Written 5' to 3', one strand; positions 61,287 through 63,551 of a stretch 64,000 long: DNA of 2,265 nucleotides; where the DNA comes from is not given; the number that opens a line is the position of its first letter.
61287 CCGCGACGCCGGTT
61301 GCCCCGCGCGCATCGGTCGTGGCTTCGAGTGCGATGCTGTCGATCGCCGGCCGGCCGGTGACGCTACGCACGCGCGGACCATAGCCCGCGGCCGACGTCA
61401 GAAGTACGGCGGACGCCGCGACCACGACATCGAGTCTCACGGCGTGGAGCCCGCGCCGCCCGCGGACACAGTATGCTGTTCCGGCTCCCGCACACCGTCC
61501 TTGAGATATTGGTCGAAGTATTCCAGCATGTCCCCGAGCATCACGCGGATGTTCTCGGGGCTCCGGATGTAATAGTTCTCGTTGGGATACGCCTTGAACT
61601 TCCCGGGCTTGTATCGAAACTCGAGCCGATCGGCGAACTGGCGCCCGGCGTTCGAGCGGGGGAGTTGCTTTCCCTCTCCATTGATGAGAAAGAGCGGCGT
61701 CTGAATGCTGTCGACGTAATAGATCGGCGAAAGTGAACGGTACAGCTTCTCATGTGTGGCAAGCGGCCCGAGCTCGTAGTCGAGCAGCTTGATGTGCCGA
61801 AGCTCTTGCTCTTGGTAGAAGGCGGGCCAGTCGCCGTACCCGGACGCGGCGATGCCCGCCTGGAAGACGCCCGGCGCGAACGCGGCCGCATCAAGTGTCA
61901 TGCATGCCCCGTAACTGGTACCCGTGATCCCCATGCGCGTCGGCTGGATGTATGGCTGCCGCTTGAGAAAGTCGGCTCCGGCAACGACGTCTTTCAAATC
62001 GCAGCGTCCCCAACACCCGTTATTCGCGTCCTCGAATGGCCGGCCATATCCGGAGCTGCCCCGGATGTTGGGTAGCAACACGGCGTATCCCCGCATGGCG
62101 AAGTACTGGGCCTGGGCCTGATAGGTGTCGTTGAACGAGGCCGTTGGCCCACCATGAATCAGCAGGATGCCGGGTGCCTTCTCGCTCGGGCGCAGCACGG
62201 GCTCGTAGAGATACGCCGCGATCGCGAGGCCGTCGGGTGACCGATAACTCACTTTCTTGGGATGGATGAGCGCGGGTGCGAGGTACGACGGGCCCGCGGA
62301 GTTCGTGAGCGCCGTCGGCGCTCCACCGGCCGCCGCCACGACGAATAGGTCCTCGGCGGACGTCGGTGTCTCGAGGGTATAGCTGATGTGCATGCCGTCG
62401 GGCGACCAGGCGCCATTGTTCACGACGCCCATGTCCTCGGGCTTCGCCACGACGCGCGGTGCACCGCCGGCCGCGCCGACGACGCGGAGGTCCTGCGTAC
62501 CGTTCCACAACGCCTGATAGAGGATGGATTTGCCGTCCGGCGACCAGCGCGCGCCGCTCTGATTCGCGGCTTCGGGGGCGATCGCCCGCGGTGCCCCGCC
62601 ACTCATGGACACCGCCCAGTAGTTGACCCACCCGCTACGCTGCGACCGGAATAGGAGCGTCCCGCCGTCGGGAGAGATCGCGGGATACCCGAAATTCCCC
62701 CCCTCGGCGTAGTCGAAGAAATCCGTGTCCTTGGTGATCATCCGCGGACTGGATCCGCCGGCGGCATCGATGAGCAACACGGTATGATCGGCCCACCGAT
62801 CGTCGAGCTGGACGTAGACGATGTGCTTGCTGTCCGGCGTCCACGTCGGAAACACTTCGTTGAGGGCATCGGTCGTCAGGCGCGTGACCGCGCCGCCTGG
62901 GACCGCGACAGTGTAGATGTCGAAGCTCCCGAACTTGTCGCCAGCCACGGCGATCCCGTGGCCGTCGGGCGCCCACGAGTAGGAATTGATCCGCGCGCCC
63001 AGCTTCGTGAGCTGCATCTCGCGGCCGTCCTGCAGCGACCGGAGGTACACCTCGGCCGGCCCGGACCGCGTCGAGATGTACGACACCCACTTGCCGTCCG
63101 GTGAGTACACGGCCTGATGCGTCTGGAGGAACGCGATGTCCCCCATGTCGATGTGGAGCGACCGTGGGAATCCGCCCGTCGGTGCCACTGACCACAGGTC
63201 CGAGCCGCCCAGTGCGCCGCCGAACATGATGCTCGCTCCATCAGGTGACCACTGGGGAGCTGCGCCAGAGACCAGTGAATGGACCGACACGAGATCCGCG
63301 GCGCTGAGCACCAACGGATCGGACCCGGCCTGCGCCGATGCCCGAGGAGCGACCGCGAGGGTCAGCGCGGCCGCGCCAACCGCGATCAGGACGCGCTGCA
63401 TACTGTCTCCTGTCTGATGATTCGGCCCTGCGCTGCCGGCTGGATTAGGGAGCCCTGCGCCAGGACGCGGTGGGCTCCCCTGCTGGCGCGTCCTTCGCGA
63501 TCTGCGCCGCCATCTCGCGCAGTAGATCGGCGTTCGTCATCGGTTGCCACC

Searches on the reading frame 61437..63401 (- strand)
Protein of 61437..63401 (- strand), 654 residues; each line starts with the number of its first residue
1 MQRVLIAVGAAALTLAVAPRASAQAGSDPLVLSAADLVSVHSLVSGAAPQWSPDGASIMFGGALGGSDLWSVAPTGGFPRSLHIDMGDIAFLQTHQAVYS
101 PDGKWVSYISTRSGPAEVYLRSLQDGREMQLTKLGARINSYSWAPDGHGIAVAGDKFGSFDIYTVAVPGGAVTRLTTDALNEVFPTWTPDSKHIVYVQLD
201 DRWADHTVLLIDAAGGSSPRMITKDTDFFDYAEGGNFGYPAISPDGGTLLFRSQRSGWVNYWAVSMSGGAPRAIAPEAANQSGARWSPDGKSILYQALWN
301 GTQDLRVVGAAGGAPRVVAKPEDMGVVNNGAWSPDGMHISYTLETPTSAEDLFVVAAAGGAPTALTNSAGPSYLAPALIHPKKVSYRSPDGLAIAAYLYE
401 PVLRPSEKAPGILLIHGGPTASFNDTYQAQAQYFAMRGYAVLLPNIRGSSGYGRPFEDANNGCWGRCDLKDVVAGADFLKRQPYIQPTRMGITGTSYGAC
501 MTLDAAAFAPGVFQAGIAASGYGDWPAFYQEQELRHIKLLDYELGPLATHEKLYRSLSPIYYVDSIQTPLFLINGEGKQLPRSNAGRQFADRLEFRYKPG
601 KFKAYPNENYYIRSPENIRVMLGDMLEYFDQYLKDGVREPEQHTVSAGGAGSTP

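Call 54: find_encoding_contigs(protein=window:61437-63401:-, flank=10000, max_places=1)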
Protein window:61437-63401:- (654 aa): 24 contigs read that carry it; 1 place shown.
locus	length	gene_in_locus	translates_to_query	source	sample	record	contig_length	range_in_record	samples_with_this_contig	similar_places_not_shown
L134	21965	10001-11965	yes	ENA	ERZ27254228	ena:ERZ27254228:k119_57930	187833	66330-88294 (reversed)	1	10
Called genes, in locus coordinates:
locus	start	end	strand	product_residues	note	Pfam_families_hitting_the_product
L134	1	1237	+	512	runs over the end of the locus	-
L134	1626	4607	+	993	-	PF13620:CarboxypepD_reg, PF13715:CarbopepD_reg_2, PF07715:Plug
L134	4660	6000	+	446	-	-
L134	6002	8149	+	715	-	PF07676:PD40 (faint), PF25174:Beta-prop_THOC3 (faint), PF00930:DPPIV_N (faint), PF26549:Tricorn_N, PF26550:Tricorn_2nd, PF26549:Tricorn_N, PF02129:Peptidase_S15, PF00326:Peptidase_S9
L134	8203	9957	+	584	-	PF00756:Esterase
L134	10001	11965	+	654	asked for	PF00930:DPPIV_N (faint), PF26549:Tricorn_N, PF26550:Tricorn_2nd, PF26549:Tricorn_N, PF26550:Tricorn_2nd (weak), PF26549:Tricorn_N (weak), PF02129:Peptidase_S15, PF00326:Peptidase_S9, +2 more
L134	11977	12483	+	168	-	-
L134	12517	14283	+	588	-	PF07732:Cu-oxidase_3, PF00394:Cu-oxidase (weak), PF07731:Cu-oxidase_2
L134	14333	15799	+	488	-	-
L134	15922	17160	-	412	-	PF01546:Peptidase_M20, PF07687:M20_dimer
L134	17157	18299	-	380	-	PF02746:MR_MLE_N, PF26685:DUF8230_C, PF13378:MR_MLE_C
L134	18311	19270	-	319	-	-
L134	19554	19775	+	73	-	-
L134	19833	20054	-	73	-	-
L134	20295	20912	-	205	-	-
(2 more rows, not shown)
